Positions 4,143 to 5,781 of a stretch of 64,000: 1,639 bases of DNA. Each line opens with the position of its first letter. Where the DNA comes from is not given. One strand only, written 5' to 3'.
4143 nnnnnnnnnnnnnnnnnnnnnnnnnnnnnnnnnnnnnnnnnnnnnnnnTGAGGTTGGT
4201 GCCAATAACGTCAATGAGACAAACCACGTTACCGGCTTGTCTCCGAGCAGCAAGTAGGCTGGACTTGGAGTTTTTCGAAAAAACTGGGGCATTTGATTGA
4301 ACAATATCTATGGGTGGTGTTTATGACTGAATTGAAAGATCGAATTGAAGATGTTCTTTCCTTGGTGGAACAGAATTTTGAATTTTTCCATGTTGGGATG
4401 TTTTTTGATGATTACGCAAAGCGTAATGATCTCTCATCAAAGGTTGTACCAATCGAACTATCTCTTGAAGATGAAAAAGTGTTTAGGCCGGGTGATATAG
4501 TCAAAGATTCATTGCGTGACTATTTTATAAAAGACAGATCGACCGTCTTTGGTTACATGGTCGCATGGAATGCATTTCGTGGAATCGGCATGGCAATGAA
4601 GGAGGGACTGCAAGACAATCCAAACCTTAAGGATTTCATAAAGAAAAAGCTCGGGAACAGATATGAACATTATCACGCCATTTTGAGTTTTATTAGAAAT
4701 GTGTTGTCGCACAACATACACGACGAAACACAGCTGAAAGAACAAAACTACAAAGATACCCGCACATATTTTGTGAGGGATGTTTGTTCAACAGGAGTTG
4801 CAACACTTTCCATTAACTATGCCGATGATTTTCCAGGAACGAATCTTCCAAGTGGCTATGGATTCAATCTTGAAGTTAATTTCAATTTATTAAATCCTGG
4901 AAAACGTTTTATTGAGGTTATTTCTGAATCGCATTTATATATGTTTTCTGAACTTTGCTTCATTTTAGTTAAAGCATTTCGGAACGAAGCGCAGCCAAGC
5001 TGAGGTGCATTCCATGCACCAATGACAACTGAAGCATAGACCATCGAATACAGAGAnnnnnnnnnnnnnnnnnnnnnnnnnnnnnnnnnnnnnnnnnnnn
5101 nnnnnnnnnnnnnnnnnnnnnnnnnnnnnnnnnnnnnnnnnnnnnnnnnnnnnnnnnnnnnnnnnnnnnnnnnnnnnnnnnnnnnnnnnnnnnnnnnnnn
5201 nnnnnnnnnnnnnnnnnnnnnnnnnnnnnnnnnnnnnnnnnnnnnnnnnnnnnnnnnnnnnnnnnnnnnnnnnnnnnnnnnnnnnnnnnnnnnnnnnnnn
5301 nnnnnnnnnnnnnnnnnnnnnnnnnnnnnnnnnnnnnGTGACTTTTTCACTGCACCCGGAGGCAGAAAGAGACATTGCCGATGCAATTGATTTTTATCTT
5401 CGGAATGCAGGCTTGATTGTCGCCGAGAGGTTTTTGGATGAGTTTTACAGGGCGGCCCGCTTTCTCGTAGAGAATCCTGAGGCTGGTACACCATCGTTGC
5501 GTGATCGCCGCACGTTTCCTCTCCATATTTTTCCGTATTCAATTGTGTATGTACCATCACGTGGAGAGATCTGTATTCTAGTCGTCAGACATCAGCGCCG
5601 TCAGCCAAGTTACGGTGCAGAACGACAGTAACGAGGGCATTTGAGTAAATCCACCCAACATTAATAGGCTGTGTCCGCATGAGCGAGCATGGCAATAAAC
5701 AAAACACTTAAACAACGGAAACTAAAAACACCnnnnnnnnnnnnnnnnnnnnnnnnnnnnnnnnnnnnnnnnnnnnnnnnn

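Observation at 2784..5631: Second AT-rich accessory island: HsdR_N/PD-(D/E)xK-like protein + HEPN-like protein + RelE/ParE-type TA pair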

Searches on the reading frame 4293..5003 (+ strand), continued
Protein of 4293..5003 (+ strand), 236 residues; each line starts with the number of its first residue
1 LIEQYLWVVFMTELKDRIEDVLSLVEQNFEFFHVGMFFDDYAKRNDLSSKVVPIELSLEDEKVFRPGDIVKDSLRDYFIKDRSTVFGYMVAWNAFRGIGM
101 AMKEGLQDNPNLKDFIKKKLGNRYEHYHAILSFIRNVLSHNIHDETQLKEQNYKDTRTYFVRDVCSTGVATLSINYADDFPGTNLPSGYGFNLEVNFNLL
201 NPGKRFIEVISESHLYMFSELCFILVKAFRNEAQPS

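Call 40: search_protein_representatives(alignment_id=A1)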
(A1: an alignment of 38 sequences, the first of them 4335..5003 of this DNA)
Query: 38 sequences, 229 profile positions. Proteins with E-value up to 0.001 (for the whole library): 144; up to 1e-10: 106; up to 1e-30: 39. The best 144 are listed.
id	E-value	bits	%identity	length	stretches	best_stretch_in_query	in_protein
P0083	2.2e-95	334.9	-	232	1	1-227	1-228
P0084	1.6e-87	309.1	-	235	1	6-226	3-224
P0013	2.4e-83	295.5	-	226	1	5-224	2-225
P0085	3.1e-65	236.2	-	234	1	3-226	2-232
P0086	1.0e-62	228.0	-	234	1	4-227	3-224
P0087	8.5e-60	218.5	-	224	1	6-223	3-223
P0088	2.6e-58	213.6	-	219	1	5-222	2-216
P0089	2.4e-55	203.9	-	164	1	68-225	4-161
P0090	4.8e-50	186.6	-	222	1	15-221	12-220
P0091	1.2e-46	175.4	-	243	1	5-225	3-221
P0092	7.0e-46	172.9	-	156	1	7-154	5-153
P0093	2.3e-45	171.2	-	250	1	11-227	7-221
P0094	1.8e-44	168.3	-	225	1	7-223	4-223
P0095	5.8e-44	166.6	-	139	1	92-223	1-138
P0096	3.1e-42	161.0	-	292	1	9-227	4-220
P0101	2.6e-38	148.2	-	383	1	14-224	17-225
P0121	2.6e-29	118.7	-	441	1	14-226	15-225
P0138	2.6e-23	99.1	-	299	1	15-219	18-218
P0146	5.1e-20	88.3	-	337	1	42-226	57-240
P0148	1.5e-19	86.8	-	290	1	83-219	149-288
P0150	4.9e-19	85.1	-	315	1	8-219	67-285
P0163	4.3e-16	75.5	-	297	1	3-202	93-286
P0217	4.5e-06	42.7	-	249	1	100-227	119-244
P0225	9.7e-04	35.0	-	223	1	52-219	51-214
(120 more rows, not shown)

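Call 42: search_protein_families(library=pfam, proteins=[P0101, P0121, P0146, P0150, P0138, P0096, P0163, P0148, P0217, P0225], max_evalue=1)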
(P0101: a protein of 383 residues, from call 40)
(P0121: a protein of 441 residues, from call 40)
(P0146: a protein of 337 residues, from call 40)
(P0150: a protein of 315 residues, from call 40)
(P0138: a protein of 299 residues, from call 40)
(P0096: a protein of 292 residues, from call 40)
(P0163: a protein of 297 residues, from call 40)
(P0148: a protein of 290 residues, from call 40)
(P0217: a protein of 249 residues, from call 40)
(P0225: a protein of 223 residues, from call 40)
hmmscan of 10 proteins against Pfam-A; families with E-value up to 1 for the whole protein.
P0101 (383 aa): 1 family
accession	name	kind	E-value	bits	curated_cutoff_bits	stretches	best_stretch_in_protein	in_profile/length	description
PF02993.19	MCPVI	-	0.095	13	28.4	1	223-297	104-184/225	Minor capsid protein VI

P0121 (441 aa): 2 families
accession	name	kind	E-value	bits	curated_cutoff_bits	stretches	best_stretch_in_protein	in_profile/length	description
PF08058.16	NPCC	-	0.044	14.3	33.9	1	44-106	50-102/134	Nuclear pore complex component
PF18419.6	ATP-grasp_6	-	0.81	9.8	25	0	361-382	23-44/54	ATP-grasp-like domain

P0146 (337 aa): 1 family
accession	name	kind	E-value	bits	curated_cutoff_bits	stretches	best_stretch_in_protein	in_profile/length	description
PF18739.6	HEPN_Apea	-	0.0093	16.8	24.4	1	97-177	56-124/136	Apea-like HEPN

P0150 (315 aa): 1 family
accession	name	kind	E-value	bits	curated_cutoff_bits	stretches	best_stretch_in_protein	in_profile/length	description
PF18192.6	DNTTIP1_dimer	-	0.37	11.7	26.1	0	160-183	6-26/69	DNTTIP1 dimerisation domain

P0138 (299 aa): 1 family
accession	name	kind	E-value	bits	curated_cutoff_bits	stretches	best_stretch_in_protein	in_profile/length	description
PF18348.7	SH3_16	-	0.12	12.6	25.8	1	200-221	23-45/49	Bacterial dipeptidyl-peptidase Sh3 domain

P0096 (292 aa): 1 family
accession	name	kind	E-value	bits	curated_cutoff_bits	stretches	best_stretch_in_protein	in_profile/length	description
PF10996.14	Beta-Casp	-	0.47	11.4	27.7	0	195-255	17-73/120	Beta-Casp domain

P0163 (297 aa): 1 family
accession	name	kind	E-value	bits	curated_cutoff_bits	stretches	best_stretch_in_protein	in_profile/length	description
PF18736.6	pEK499_p136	-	0.085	13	26.6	1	179-249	78-129/152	HEPN pEK499 p136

P0148 (290 aa): 0 families

P0217 (249 aa): 0 families

P0225 (223 aa): 0 families

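Call 55: find_related_loci(query=A1, collection=metagenome_contigs, flank=5000)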
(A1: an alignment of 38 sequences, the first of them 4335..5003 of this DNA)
Query A1 (222 aa) in metagenome_contigs; peptide patterns used: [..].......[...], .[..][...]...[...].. (x = any residue, [..] = any of these).
140 stretches matched a pattern; 85 encode a relative of the query (tblastn E <= 1e-3); the best 80 are kept; 80 distinct loci.
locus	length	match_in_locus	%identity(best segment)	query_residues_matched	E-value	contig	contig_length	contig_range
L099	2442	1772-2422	53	2-218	5e-69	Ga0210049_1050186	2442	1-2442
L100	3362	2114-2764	53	2-218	4e-68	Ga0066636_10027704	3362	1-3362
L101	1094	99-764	47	6-221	3e-69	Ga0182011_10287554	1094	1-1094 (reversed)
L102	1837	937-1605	41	1-222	9e-56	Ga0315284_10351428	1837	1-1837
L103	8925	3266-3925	42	1-216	1e-53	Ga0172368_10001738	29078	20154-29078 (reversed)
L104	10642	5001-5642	46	4-216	2e-50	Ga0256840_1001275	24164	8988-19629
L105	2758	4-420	57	78-218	1e-46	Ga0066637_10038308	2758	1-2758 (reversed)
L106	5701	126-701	44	29-216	2e-46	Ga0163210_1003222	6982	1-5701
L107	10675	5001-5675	39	1-216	1e-45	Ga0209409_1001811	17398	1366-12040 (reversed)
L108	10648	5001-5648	41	4-216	9e-44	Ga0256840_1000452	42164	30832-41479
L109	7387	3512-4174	41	4-222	2e-43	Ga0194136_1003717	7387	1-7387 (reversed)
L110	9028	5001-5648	39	12-222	2e-43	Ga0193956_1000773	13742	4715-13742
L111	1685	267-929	39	1-219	8e-44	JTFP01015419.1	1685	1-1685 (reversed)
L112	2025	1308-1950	43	5-216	3e-43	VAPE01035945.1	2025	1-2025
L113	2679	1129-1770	40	4-216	4e-43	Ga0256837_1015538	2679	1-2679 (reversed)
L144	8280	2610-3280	40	1-218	4e-40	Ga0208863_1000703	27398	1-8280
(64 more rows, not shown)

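Call 56: find_related_loci(query=A1, collection=viral_contigs, flank=5000)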
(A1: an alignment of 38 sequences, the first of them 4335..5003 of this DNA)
Query A1 (222 aa) in viral_contigs; peptide patterns used: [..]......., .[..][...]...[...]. (x = any residue, [..] = any of these).
26 stretches matched a pattern, but none encodes a relative of the query by tblastn (E <= 1e-3).

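Call 77: search_protein_families(library=padloc, proteins=[P0012, P0031, P0011], max_evalue=0.1)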
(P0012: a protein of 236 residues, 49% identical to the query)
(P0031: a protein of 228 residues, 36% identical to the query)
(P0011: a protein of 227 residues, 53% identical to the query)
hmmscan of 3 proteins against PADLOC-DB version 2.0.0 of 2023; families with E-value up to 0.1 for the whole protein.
P0012 (236 aa): 0 families

P0031 (228 aa): 0 families

P0011 (227 aa): 0 families

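Call 80: fold_search(model_id=the predicted structure, library=pdb)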
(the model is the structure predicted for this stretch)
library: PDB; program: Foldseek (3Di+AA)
matches with E <= 10: 52; with E <= 0.001: 0
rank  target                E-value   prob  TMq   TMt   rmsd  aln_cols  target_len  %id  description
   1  3c3l_A                1.1e+00  0.09  0.19  0.06  19.1       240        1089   13  X-ray crystal structure of the N4 mini-vRNAP P2 promoter complex (released 2008-12-09)
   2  7xkk_A                1.1e+00  0.08  0.16  0.21  22.2       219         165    9  Human Cx36/GJD2 gap junction channel in detergents (released 2023-04-26)
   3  6hpn                  1.2e+00  0.06  0.14  0.15  20.7       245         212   12  Crystal structure of Borrelia spielmanii WP_012665240 (BSA64) - an orthologous protein to B. burgdorferi BBA64 (released 2019-10-09)
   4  8hki_D                1.5e+00  0.07  0.16  0.15  16.4       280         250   11  Human TRiC open state (released 2023-12-13)
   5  7np7_D1               2.1e+00  0.13  0.30  0.16  15.3       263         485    9  Structure of an intact ESX-5 inner membrane complex, Composite C1 model (released 2021-06-02)
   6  7xki_A                2.9e+00  0.06  0.15  0.18  18.4       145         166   10  Human Cx36/GJD2 (N-terminal deletion BRIL-fused mutant) gap junction channel in soybean lipids (D6 symmetry) (released 2023-03-22)
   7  8gyt_A                3.4e+00  0.02  0.13  0.10  30.4       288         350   10  Cryo-EM structure of human Pannexin-3 R36S/F40R variant in pre-open state. (released 2024-04-17)
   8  6tug_B                3.5e+00  0.02  0.15  0.10  16.8       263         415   12  Enterococcus italicus Csm6 bound to cyclic hexa-2'-fluoro-hexa-dAMP (released 2020-02-26)
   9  7xnv_A                3.7e+00  0.06  0.16  0.20  18.8       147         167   10  Structurally hetero-junctional human Cx36/GJD2 gap junction channel in soybean lipids (C6 symmetry) (released 2023-03-22)
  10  4aly_A                4.1e+00  0.02  0.14  0.15  21.1       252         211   10  Borrelia burgdorferi outer surface lipoprotein BBA64 (released 2013-04-17)
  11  3nzz_A                4.3e+00  0.03  0.15  0.13  21.6       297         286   10  Crystal Structure of the Salmonella Type III Secretion System Tip Protein SipD (released 2010-11-17)
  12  7uij_D                5.0e+00  0.06  0.20  0.26  16.5       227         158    7  Structural studies of B5-OspC complex (released 2023-04-05)
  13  1f1m_A                5.2e+00  0.06  0.19  0.24  15.9       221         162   10  CRYSTAL STRUCTURE OF OUTER SURFACE PROTEIN C (OSPC) (released 2001-04-04)
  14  8hki_Z                5.5e+00  0.03  0.17  0.15  17.5       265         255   12  Human TRiC open state (released 2023-12-13)
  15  7uj6_B                5.7e+00  0.05  0.18  0.24  14.7       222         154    9  Outer Surface Protein C Type K (released 2023-04-05)
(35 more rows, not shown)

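Call 81: search_dna_similar(query=window:4323-5000:+, collection=plasmids, mode=protein, max_evalue=0.01, max_rows=15)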
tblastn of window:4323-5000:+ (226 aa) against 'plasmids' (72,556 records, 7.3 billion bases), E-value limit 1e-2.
No match.

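Call 89: search_solved_structures(query=A4, max_evalue=10, show_alignments=2)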
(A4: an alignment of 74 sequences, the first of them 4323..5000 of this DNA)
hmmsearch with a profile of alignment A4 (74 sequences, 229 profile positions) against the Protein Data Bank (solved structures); distinct sequences matched with E-value up to 10: 2.
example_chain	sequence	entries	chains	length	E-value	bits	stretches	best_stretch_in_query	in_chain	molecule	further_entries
8fvu_A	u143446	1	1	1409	0.24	14.1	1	61-136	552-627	Baculoviral IAP repeat-containing protein 1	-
8ip8_bl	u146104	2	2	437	0.55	13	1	127-197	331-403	eukaryotic release factor 1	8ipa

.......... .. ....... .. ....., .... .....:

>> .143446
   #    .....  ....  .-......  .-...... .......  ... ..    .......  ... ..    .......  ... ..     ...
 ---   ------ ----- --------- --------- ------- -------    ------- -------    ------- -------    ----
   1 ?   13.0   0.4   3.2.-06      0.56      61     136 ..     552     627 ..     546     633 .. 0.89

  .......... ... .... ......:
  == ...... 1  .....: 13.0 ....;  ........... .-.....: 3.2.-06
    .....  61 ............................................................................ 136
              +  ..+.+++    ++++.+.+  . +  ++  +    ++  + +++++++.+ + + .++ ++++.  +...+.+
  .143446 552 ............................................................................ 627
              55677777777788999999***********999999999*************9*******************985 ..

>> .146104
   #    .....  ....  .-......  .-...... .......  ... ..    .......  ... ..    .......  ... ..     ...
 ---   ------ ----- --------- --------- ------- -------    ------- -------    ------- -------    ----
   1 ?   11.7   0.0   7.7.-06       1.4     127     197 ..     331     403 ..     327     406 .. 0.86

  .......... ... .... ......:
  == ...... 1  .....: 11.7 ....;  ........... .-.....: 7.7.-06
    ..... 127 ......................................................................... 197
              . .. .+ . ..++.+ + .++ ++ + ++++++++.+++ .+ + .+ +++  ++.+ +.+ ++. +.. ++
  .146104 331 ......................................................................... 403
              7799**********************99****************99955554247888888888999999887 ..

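Call 90: search_protein_families(library=pfam, alignment_id=A4, max_evalue=1)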
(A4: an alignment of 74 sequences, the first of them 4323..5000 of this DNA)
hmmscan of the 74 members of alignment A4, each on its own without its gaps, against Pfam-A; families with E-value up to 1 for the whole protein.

A. member 1, window:4323-5000:+ (226 aa): 0 families

B. families by the number of members that match (of 74 scanned): 37 families (the first 25 are shown)
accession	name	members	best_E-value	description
PF18736.6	pEK499_p136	2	0.018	HEPN pEK499 p136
PF09509.15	Hypoth_Ymh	2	0.1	Protein of unknown function (Hypoth_ymh)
PF02792.19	Mago_nashi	1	0.0021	Mago nashi protein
PF17477.7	Rota_VP4_MID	1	0.0028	Rotavirus VP4 membrane interaction domain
PF25101.1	Spectrin_7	1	0.0087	Animal spectrin repeats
PF06479.17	Ribonuc_2-5A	1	0.016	Ribonuclease 2-5A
PF14125.13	DUF4292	1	0.019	Domain of unknown function (DUF4292)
PF06501.16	Herpes_U55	1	0.021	Human herpesvirus U55 protein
PF22847.2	BT_3657-like_N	1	0.024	Arabinosidase BT_3657-like, N-terminal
PF19486.4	DUF6022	1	0.024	Family of unknown function (DUF6022)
PF25376.1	Pre-PUA_NSUN2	1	0.026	NSUN2 Pre-PUA domain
PF14587.12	Glyco_hydr_30_2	1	0.026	O-Glycosyl hydrolase family 30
PF07080.17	DUF1348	1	0.026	Protein of unknown function (DUF1348)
PF22999.2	LTN1_E3_ligase_6th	1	0.027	LTN1 family HEAT repeat region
PF24864.1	DUF7730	1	0.03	Domain of unknown function (DUF7730)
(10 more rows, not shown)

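Call 93: find_encoding_contigs(protein=P0003, flank=6000, max_places=2)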
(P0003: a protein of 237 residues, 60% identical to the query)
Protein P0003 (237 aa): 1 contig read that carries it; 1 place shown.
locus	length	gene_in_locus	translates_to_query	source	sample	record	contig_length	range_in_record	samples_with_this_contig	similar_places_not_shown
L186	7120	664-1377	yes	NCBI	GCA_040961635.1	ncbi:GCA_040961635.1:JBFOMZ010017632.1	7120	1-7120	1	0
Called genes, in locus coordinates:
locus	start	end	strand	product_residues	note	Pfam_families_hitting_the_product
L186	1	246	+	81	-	?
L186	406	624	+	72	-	-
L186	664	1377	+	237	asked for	-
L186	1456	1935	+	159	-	-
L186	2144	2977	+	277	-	PF00691:OmpA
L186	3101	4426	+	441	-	PF05036:SPOR, PF09312:SurA_N, PF13624:SurA_N_3, PF13145:Rotamase_2, PF13616:Rotamase_3, PF00639:Rotamase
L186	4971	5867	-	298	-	PF04307:YdjM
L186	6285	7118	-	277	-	?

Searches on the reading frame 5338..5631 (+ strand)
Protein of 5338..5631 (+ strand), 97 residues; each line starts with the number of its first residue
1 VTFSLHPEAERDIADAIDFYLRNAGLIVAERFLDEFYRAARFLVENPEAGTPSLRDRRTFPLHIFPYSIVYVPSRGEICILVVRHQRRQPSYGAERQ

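Call 3: search_protein_families(library=pfam, proteins=[window:5338-5631:+], max_evalue=1)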
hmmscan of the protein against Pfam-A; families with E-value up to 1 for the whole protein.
window:5338-5631:+ (97 aa): 2 families
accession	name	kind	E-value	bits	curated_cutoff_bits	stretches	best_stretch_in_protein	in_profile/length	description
PF05016.21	ParE_toxin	-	2.1e-13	51.1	23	1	5-90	3-89/89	ParE toxin of type II toxin-antitoxin system, parDE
PF19268.4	CIS_TMP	-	0.23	11.1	27.8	1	12-44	294-326/463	Contractile injection system tape measure protein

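Call 4: search_protein_families(library=padloc, proteins=[window:5338-5631:+], max_evalue=1)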
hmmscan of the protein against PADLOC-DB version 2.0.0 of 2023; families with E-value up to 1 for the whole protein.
window:5338-5631:+ (97 aa): 0 families

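Call 5: search_protein_families(library=ncbifam, proteins=[window:5338-5631:+], max_evalue=1)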
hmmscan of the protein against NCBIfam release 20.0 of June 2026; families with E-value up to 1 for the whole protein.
window:5338-5631:+ (97 aa): 0 families

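Call 7: search_protein_families(library=phrogs, proteins=[window:5338-5631:+], max_evalue=1)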
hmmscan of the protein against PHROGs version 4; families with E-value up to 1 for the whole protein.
window:5338-5631:+ (97 aa): 2 families
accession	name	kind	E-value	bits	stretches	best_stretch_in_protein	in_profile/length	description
phrog_2455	-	unknown function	1e-08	36.4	1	4-90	6-95/99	-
phrog_10722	-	unknown function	0.13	13.6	1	8-53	30-76/93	-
